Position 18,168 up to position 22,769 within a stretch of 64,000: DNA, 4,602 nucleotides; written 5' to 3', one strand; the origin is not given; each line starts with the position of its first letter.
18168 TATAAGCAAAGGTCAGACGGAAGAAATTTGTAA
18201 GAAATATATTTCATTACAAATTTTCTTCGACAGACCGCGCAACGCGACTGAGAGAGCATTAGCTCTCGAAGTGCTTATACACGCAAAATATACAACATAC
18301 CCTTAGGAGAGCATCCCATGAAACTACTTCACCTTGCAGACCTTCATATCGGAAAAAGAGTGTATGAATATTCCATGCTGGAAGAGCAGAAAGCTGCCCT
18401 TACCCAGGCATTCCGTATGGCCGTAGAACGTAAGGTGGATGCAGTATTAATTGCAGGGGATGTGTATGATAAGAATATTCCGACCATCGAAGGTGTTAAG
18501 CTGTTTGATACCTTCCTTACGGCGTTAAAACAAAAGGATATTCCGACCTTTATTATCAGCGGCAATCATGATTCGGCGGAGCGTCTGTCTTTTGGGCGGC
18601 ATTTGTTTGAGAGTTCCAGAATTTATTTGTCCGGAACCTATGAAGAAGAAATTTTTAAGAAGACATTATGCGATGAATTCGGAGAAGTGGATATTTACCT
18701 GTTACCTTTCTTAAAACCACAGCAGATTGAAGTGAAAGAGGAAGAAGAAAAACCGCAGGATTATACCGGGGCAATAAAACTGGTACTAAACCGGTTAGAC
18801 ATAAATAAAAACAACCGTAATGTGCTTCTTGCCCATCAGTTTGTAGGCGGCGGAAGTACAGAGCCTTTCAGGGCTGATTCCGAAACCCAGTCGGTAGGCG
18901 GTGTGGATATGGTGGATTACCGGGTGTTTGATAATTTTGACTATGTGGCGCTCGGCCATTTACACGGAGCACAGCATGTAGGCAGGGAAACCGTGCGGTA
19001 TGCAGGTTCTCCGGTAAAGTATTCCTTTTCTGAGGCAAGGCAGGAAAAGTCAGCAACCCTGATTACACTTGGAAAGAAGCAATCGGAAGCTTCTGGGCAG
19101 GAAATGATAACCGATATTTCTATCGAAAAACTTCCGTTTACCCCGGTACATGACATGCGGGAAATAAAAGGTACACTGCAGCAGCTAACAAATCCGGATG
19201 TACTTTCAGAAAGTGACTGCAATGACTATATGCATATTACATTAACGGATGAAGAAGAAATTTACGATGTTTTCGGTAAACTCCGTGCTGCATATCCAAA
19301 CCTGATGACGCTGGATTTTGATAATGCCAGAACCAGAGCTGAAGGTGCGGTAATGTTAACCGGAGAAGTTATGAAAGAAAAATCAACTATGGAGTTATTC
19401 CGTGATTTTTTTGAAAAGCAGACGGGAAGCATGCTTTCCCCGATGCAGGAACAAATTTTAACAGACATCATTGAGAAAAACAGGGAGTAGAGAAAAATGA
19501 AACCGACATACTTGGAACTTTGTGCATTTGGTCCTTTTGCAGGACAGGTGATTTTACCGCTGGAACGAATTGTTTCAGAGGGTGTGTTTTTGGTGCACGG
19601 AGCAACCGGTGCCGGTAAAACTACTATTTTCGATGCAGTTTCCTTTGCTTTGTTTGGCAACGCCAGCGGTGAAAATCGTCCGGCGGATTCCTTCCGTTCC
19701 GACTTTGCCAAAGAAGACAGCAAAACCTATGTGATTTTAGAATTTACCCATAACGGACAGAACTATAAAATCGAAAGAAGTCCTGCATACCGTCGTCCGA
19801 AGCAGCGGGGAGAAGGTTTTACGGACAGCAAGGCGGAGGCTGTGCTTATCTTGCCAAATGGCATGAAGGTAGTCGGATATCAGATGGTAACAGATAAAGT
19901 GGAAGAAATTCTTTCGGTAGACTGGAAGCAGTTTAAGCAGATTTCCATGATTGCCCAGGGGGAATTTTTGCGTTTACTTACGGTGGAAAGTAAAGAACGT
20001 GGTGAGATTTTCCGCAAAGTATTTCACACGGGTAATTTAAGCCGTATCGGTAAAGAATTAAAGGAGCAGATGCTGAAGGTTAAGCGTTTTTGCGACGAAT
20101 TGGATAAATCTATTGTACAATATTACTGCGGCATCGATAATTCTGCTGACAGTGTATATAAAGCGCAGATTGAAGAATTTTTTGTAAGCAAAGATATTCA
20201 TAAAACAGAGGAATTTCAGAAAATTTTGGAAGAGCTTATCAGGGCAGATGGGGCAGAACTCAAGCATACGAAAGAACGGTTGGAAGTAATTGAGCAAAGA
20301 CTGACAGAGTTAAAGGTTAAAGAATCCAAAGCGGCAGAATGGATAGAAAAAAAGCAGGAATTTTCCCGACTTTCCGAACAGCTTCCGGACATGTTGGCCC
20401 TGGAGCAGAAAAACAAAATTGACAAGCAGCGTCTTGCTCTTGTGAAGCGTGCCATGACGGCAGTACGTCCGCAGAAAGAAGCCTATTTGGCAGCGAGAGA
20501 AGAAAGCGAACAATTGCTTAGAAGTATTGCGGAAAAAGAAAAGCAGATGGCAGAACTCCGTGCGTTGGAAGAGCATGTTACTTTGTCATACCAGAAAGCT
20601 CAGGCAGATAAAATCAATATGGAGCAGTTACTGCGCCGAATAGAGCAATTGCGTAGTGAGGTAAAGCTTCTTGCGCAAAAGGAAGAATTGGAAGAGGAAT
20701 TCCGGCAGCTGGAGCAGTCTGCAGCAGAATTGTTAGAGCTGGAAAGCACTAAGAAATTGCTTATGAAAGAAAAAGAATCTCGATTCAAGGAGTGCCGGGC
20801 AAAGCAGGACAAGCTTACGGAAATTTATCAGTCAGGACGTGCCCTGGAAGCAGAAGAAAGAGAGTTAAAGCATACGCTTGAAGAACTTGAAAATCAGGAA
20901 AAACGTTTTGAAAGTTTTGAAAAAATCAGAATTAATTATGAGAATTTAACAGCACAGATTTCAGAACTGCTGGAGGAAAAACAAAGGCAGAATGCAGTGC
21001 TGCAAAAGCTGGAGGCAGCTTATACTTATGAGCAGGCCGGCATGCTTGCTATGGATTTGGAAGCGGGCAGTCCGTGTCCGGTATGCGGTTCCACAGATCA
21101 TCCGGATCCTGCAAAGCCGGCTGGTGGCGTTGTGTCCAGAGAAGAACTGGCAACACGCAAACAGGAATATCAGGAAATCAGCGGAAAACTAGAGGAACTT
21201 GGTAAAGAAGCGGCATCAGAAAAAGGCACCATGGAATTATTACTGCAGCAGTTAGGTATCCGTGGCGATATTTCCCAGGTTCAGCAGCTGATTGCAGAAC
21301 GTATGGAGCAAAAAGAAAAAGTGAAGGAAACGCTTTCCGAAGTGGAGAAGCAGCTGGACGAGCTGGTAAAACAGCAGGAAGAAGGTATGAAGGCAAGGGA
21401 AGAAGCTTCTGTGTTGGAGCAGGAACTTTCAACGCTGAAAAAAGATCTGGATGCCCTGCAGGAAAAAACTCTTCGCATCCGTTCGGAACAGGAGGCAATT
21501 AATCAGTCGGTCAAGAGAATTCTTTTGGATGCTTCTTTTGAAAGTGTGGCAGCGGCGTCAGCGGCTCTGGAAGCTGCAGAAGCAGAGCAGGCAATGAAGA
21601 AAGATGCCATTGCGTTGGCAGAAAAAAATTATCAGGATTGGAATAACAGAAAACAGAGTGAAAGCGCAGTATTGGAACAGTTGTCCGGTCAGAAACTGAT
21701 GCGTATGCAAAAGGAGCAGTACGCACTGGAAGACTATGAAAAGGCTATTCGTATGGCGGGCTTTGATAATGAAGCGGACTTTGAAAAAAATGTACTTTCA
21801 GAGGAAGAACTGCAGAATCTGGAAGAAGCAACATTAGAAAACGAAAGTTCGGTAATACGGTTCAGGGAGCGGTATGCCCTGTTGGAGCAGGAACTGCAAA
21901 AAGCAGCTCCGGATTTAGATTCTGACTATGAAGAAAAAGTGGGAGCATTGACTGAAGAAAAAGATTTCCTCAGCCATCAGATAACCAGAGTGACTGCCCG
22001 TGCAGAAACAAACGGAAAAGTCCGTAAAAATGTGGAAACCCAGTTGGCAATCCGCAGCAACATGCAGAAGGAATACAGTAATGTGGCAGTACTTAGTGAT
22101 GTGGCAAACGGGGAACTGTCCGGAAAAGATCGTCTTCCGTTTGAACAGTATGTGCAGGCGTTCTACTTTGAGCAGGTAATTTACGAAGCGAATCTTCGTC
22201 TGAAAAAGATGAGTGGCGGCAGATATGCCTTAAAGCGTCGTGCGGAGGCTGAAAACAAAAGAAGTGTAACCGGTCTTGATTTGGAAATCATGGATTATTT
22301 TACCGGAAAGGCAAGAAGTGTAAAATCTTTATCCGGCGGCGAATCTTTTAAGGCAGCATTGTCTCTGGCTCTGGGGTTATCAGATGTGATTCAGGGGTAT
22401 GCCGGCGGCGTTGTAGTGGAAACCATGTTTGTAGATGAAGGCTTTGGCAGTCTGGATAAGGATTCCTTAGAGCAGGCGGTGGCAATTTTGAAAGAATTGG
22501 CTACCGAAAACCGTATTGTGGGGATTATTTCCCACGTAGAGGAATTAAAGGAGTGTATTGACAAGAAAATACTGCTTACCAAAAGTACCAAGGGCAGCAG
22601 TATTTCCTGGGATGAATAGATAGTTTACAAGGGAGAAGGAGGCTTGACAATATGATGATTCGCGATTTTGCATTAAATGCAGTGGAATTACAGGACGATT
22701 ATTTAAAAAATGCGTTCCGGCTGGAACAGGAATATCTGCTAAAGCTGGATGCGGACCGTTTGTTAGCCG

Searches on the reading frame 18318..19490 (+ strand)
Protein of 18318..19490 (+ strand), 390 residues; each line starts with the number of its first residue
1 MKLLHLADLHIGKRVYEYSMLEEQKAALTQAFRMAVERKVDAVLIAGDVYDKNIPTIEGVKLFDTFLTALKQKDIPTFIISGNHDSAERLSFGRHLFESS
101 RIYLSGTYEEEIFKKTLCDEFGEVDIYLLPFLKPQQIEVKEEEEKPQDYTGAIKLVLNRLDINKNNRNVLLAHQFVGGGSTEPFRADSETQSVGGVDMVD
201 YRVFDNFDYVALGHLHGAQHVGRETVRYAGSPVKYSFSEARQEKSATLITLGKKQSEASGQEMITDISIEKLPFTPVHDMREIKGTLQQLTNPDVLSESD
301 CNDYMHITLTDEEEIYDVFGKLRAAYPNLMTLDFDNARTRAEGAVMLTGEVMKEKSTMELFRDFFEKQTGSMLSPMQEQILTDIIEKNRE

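Call 9: search_protein_families(library=pfam, proteins=[window:18318-19490:+], max_evalue=0.01)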
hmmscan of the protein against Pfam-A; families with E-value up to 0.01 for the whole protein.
window:18318-19490:+ (390 aa): 4 families
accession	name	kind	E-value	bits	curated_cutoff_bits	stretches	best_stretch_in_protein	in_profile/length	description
PF12320.13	SbcD_C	-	1.1e-21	77.5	24.4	1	276-369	1-94/94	Type 5 capsule protein repressor C-terminal domain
PF00149.33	Metallophos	-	1.1e-15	59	21.5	1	1-217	1-190/191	Calcineurin-like phosphoesterase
PF12850.12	Metallophos_2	-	1.3e-06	29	27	1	1-232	1-135/154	Calcineurin-like phosphoesterase superfamily domain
PF14582.11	Metallophos_3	-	8.5e-05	22.5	28.2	0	58-99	73-113/259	Metallophosphoesterase, calcineurin superfamily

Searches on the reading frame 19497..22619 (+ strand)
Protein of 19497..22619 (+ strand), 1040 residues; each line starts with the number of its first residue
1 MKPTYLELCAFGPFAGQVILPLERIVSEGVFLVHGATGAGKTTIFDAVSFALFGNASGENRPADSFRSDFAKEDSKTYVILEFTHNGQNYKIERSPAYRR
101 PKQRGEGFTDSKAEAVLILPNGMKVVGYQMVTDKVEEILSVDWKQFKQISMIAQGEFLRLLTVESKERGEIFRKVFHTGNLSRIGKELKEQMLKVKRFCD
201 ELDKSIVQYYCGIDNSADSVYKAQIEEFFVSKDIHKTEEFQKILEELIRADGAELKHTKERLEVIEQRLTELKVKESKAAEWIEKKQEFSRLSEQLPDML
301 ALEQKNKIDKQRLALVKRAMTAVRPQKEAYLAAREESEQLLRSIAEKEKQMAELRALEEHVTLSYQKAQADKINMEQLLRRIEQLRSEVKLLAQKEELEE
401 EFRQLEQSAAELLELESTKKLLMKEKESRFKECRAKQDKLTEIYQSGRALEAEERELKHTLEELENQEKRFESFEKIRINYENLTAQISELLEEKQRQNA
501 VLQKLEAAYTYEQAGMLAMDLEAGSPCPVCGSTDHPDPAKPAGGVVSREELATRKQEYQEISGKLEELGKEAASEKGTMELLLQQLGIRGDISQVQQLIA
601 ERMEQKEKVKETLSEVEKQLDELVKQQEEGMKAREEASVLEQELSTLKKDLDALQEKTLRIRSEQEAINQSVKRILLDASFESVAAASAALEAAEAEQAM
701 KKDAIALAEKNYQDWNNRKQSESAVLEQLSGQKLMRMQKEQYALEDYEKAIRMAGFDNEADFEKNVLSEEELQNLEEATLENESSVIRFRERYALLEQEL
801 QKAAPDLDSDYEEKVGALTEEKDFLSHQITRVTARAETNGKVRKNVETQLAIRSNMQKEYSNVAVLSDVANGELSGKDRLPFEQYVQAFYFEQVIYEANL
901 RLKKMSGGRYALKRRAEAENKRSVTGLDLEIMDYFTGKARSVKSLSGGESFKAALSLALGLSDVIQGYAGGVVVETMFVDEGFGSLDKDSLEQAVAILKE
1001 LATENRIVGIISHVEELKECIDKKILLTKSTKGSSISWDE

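Call 13: search_protein_families(library=pfam, proteins=[window:19497-22619:+], max_evalue=0.00001)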
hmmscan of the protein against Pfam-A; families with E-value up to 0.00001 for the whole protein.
window:19497-22619:+ (1040 aa): 2 families
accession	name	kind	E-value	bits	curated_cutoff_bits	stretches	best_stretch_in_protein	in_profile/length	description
PF13476.12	AAA_23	-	3.5e-23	83.7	27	1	6-272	2-196/201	AAA domain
PF13558.12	SbcC_Walker_B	-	3.9e-08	33.9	27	1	939-999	27-89/90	SbcC/RAD50-like, Walker B motif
